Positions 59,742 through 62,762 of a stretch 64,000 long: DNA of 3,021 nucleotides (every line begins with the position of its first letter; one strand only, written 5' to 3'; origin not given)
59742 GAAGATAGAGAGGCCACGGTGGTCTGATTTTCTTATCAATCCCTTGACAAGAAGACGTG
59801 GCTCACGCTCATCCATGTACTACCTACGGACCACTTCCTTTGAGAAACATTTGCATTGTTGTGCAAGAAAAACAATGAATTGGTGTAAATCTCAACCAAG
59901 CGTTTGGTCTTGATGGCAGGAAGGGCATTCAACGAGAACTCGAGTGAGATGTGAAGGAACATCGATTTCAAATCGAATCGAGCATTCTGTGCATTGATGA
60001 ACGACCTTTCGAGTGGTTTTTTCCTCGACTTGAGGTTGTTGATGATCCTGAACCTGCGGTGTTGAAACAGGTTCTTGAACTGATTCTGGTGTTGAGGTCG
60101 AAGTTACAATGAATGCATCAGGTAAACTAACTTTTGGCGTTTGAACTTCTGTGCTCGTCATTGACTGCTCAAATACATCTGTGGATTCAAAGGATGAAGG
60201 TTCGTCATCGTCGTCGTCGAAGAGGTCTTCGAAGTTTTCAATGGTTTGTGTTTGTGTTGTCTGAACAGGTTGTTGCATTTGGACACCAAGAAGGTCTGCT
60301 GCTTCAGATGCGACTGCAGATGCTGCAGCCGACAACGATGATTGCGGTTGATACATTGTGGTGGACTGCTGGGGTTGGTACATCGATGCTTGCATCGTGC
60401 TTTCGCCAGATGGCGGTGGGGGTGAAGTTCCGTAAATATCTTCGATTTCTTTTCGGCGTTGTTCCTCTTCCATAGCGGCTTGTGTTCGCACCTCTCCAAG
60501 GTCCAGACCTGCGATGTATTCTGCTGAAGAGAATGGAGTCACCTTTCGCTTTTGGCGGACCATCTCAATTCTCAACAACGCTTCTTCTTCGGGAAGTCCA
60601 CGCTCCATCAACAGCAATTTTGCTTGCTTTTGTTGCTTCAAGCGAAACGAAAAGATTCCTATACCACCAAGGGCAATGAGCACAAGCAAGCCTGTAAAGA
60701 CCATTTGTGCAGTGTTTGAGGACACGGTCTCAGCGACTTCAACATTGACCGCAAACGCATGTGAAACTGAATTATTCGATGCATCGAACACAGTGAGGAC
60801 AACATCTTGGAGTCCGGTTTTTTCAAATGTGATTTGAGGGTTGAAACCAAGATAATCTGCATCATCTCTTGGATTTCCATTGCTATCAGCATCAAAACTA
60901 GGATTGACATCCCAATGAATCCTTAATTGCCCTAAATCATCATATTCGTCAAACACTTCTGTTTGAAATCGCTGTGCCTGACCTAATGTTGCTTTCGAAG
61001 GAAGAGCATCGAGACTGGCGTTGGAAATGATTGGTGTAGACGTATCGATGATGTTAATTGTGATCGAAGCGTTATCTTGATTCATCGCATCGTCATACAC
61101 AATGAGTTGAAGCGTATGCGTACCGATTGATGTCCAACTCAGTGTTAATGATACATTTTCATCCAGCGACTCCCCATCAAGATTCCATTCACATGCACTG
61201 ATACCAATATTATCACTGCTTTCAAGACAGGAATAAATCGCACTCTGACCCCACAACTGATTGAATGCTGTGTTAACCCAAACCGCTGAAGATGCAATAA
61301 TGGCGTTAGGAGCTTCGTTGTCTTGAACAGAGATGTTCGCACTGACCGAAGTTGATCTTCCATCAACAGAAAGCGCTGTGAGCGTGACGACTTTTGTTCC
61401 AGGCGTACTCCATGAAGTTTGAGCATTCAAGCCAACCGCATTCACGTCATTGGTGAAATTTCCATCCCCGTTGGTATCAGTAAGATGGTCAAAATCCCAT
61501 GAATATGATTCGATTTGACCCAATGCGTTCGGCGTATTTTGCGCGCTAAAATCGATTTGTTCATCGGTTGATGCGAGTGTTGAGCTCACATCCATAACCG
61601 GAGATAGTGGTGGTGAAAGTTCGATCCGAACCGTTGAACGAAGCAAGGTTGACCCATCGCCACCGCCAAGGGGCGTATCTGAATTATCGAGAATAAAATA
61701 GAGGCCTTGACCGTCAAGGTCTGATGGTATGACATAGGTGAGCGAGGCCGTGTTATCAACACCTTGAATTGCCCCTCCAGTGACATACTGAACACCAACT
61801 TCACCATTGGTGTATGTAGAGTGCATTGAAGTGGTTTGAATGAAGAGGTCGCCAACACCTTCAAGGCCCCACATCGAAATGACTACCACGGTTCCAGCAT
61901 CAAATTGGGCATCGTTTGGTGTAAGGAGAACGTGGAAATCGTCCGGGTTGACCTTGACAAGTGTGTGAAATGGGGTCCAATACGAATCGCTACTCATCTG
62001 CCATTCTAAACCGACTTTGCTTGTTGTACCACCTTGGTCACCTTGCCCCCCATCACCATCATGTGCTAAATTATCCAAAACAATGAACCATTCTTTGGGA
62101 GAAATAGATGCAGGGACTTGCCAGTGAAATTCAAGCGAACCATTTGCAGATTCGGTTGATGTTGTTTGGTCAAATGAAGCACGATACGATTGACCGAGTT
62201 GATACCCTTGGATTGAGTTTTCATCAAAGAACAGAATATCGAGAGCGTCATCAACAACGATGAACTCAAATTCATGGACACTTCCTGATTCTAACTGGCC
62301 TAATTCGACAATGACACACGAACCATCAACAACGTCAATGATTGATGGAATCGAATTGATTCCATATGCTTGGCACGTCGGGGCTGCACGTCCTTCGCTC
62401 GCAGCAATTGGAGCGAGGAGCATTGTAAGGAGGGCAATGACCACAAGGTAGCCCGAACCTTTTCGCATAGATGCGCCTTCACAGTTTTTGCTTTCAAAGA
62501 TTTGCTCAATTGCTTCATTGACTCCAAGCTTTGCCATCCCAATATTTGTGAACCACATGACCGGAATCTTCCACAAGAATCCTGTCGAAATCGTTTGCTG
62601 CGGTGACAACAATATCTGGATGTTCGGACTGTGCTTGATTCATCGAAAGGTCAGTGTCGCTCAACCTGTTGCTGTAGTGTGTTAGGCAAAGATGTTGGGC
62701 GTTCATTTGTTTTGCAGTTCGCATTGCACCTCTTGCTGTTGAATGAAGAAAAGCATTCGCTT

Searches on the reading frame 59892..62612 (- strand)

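Call 61: search_protein_families(library=pfam, proteins=[window:59892-62612:-], max_evalue=0.00001)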
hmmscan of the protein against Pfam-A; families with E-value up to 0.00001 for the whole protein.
window:59892-62612:- (906 aa): 1 family
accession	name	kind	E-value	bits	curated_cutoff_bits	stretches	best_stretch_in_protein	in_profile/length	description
PF18911.6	PKD_4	-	4.1e-10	40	27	0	338-425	4-79/85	PKD domain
